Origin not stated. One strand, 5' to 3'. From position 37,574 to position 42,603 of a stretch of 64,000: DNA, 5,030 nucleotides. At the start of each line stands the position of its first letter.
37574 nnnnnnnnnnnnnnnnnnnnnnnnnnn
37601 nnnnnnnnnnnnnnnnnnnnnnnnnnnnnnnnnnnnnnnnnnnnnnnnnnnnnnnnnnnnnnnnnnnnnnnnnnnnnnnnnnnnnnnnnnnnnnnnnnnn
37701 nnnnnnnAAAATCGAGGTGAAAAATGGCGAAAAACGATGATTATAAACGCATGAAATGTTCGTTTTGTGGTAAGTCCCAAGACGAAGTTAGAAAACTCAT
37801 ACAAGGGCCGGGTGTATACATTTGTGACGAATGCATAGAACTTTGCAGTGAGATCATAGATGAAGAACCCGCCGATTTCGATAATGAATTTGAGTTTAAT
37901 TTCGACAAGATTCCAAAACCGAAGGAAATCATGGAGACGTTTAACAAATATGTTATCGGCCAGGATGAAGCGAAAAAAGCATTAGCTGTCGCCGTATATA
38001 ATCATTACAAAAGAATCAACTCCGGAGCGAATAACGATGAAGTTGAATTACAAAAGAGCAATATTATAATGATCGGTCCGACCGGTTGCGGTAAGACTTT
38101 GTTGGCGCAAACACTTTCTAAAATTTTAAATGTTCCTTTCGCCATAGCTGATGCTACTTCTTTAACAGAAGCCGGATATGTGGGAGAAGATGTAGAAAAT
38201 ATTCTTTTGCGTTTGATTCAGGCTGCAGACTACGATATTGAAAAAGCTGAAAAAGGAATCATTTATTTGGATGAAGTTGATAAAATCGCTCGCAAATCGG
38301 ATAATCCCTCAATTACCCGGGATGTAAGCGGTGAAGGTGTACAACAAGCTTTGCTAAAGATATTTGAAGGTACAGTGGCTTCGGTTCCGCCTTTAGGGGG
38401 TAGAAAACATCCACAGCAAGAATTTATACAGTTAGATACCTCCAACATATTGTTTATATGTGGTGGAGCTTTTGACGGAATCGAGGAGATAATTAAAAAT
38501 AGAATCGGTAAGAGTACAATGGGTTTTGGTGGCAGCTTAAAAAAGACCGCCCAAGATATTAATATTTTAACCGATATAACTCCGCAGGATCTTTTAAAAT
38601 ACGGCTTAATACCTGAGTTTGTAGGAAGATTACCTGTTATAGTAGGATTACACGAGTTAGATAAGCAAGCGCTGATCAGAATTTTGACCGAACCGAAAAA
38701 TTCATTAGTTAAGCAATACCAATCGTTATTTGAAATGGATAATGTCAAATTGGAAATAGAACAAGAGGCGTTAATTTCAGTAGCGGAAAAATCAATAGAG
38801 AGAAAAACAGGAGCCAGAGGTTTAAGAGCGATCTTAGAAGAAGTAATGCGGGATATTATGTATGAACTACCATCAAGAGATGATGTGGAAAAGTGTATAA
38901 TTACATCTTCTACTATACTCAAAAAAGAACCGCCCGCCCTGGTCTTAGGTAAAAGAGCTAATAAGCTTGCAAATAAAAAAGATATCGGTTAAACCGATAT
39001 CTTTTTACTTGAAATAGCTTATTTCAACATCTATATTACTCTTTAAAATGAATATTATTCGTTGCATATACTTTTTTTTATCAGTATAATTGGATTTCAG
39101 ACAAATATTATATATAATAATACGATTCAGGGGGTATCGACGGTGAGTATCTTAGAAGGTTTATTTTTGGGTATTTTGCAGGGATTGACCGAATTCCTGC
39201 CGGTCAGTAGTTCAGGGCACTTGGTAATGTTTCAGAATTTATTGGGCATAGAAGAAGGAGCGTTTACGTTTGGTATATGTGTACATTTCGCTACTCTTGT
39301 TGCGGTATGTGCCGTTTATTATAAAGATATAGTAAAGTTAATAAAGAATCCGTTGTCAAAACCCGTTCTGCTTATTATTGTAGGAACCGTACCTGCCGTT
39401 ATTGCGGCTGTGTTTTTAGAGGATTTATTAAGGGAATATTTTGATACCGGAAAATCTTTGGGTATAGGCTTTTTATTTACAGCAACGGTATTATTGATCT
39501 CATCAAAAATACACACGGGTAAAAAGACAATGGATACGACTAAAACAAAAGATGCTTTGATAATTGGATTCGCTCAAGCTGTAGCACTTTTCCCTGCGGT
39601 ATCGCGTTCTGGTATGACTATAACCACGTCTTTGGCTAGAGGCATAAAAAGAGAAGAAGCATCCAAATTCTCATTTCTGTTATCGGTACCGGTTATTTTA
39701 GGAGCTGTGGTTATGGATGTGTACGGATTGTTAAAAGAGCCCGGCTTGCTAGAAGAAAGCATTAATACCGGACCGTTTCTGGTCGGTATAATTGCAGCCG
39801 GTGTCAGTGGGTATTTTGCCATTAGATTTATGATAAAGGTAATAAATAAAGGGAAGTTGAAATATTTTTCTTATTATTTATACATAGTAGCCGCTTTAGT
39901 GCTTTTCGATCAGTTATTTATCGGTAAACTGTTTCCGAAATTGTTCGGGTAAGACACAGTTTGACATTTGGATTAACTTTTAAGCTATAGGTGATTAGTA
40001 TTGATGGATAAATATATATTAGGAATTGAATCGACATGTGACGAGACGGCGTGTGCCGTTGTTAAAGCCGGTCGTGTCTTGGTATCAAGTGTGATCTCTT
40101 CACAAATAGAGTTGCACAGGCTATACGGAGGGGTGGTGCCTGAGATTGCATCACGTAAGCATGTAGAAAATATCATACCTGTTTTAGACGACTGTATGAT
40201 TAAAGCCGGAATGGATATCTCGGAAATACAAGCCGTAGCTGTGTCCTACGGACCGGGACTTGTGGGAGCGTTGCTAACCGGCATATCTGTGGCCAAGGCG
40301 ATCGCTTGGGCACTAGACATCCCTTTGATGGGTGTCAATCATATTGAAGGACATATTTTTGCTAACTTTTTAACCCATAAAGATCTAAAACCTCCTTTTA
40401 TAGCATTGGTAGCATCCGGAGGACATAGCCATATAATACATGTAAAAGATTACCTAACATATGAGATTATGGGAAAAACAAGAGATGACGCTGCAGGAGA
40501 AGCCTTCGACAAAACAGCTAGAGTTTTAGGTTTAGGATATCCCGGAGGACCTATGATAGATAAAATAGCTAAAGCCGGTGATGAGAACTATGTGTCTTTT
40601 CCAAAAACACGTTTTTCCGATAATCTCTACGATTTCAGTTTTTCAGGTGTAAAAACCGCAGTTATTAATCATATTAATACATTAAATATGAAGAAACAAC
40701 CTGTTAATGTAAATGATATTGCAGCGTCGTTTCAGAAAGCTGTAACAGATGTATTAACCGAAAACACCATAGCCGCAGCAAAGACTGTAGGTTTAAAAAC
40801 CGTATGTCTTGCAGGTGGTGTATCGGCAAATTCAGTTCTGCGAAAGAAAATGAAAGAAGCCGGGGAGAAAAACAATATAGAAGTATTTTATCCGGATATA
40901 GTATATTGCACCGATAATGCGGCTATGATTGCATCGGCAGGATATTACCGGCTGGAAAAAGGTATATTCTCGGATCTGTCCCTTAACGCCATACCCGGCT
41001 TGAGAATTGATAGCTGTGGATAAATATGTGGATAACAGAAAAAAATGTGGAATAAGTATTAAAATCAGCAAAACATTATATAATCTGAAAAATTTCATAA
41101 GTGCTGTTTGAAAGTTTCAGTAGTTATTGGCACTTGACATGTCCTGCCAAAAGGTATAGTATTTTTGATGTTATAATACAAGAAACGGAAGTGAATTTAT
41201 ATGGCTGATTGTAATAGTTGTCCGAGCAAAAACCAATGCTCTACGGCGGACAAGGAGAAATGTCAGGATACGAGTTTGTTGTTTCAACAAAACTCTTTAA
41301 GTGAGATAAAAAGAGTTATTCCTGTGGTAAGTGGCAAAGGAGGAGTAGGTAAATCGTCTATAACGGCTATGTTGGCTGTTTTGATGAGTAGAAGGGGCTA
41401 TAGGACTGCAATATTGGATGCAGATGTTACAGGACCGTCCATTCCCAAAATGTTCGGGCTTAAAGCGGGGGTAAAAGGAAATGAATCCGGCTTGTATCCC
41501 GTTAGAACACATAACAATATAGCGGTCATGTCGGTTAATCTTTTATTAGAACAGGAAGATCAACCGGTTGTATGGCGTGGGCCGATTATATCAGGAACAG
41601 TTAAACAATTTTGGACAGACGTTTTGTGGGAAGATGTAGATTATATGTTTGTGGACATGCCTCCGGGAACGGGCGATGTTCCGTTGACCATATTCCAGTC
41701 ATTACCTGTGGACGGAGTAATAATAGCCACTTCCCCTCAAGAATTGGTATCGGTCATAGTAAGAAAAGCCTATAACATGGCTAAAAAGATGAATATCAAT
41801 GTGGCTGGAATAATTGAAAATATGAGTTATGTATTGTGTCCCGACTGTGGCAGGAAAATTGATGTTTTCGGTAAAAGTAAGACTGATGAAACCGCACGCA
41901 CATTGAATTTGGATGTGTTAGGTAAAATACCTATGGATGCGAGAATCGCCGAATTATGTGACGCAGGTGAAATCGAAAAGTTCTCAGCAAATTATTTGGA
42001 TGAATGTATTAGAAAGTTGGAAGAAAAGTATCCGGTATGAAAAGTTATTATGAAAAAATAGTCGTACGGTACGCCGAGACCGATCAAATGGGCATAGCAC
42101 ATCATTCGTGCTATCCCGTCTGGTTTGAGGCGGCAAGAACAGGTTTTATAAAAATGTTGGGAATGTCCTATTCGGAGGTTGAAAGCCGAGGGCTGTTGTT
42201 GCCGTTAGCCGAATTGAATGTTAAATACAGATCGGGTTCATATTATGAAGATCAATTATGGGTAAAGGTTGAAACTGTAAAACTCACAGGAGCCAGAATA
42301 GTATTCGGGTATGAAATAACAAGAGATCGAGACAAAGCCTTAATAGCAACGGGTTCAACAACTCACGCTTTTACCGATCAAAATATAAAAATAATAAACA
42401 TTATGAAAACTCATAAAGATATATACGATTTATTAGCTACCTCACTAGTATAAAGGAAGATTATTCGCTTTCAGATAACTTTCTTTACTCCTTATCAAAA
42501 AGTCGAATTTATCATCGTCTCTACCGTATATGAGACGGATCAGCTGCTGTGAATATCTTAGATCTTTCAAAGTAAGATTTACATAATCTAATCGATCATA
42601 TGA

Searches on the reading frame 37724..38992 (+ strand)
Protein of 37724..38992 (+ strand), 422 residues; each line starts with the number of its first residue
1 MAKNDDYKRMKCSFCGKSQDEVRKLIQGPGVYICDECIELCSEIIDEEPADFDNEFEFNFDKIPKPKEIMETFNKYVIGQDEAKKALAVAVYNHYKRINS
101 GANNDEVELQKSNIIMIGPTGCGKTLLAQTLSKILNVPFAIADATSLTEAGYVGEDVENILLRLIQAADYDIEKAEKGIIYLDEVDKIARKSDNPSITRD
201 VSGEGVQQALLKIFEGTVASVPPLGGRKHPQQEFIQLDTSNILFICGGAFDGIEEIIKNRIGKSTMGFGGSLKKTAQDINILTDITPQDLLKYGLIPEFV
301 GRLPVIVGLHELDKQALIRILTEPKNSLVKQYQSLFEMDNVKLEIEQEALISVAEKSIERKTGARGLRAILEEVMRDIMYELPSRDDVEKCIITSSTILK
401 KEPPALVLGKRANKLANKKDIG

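Call 52: search_protein_families(library=pfam, proteins=[window:37724-38992:+], max_evalue=0.00001)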
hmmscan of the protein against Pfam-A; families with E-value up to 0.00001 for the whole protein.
window:37724-38992:+ (422 aa): 7 families
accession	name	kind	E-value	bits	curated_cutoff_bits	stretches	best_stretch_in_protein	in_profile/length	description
PF07724.20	AAA_2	-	4.8e-34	118.2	27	1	110-306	2-166/166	AAA domain (Cdc48 subfamily)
PF06689.19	zf-C4_ClpX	-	5.8e-20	71.3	27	1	11-47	2-39/39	ClpX C4-type zinc finger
PF00004.35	AAA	-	3.9e-15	56.9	21.2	1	114-239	1-99/131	ATPase family associated with various cellular activities (AAA)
PF10431.15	ClpB_D2-small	-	5.3e-11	42.8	21.9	1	312-390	1-75/81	C-terminal, D2-small domain, of ClpB protein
PF01078.27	Mg_chelatase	-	1.6e-07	31.4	20.3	0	112-136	23-47/207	Magnesium chelatase, subunit ChlI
PF07728.20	AAA_5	-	3.8e-07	30.6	22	1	113-190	1-80/139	AAA domain (dynein-related subfamily)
PF00493.29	MCM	-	7.7e-06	25.6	23.3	0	68-192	17-137/224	MCM P-loop domain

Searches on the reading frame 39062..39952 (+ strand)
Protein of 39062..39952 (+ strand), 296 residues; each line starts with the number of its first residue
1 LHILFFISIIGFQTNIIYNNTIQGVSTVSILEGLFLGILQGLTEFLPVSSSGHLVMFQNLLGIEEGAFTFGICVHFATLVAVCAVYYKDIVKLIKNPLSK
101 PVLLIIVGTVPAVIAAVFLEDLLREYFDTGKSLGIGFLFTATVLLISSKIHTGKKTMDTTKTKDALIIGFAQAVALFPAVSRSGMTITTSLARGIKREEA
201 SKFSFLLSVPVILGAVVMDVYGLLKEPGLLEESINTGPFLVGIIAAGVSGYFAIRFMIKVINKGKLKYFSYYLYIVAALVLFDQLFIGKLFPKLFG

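Call 52: search_protein_families(library=pfam, proteins=[window:39062-39952:+], max_evalue=0.00001)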
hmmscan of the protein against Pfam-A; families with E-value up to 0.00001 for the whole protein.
window:39062-39952:+ (296 aa): 1 family
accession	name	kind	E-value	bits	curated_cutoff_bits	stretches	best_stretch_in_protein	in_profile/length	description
PF02673.24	BacA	-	9e-71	239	33.4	1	34-278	2-256/257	Bacitracin resistance protein BacA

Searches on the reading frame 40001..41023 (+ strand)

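Call 52: search_protein_families(library=pfam, proteins=[window:40001-41023:+], max_evalue=0.00001)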
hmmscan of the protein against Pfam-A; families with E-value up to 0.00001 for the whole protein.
window:40001-41023:+ (340 aa): 3 families
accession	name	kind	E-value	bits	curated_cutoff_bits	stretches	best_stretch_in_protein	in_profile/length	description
PF00814.31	TsaD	-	2.1e-97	326.4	24.8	1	27-311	2-263/264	tRNA N6-adenosine threonylcarbamoyltransferase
PF22521.2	HypF_C_2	-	8.1e-11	42.6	27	1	227-306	156-235/241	Carbamoyltransferase, Kae1-like Domain, second subdomain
PF02543.21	Carbam_trans_N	-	2.8e-07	30.7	24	1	211-295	247-331/346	Carbamoyltransferase N-terminus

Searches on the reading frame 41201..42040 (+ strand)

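Call 52: search_protein_families(library=pfam, proteins=[window:41201-42040:+], max_evalue=0.00001)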
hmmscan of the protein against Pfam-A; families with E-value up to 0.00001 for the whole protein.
window:41201-42040:+ (279 aa): 4 families
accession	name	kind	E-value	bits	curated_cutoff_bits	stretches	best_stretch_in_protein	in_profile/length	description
PF10609.15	ParA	-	1.7e-90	303.2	27.1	1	36-258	2-224/246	NUBPL iron-transfer P-loop NTPase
PF01656.29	CbiA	-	2.2e-13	50.7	25.4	1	42-252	3-118/125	CobQ/CobB/MinD/ParA nucleotide binding domain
PF02374.21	ArsA_ATPase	-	1.1e-06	28.6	24.3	1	42-114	5-69/305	Anion-transporting ATPase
PF13614.12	AAA_31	-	2.7e-06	27.9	27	0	38-77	2-41/177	AAA domain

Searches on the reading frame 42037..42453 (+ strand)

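Call 52: search_protein_families(library=pfam, proteins=[window:42037-42453:+], max_evalue=0.00001)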
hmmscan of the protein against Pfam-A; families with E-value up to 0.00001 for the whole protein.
window:42037-42453:+ (138 aa): 2 families
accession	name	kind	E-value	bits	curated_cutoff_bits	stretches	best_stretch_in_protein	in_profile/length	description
PF13279.12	4HBT_2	-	8.1e-13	49.3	25.5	1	10-116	1-107/122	Thioesterase-like superfamily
PF03061.28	4HBT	-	9.8e-11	42.3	20.6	1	18-100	1-76/79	Thioesterase superfamily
